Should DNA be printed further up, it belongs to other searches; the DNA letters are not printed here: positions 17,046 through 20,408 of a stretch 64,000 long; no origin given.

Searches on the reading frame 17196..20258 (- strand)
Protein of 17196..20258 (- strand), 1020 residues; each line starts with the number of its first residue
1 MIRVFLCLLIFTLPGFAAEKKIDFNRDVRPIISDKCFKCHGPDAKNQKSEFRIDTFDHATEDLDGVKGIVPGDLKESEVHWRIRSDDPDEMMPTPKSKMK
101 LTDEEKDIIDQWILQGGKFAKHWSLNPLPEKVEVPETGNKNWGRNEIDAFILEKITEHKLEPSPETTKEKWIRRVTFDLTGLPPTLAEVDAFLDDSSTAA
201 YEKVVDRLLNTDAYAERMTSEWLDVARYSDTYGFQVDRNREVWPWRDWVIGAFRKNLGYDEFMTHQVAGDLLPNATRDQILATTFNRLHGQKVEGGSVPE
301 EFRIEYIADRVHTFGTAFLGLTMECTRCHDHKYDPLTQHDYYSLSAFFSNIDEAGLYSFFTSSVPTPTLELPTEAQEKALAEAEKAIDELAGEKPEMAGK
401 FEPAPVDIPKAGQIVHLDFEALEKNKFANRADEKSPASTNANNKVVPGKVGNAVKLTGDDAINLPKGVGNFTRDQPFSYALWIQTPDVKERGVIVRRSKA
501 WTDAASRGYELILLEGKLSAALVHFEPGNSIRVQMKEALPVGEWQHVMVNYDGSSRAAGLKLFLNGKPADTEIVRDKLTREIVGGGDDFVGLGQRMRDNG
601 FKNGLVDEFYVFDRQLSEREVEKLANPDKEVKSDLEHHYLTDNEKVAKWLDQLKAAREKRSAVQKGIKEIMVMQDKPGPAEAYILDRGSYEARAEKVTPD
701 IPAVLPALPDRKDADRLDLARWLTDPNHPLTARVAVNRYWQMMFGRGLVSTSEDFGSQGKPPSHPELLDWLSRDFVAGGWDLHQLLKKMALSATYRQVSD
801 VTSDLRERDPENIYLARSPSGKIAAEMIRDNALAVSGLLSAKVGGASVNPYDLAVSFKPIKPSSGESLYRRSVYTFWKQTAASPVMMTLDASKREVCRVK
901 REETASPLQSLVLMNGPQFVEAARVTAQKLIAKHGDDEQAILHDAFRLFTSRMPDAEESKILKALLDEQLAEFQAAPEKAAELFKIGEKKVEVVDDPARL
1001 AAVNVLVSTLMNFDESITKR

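Call 61: search_protein_families(library=pfam, proteins=[window:17196-20258:-], max_evalue=0.00001)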
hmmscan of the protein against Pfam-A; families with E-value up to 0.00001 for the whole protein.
window:17196-20258:- (1020 aa): 4 families
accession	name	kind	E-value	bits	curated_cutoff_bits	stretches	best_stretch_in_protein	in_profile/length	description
PF07587.16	PSD1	-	2.9e-93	312.2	28.5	1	715-965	1-243/244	Protein of unknown function (DUF1553)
PF07583.16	PSCyt2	-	3.2e-84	282.5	29.8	1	146-352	1-208/209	Protein of unknown function (DUF1549)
PF13385.13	Laminin_G_3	-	1.8e-17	64.3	27.6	1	457-621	2-150/151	Concanavalin A-like lectin/glucanases superfamily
PF07635.16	PSCyt1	-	3.1e-14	53.7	22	1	36-93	1-56/59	Planctomycete cytochrome C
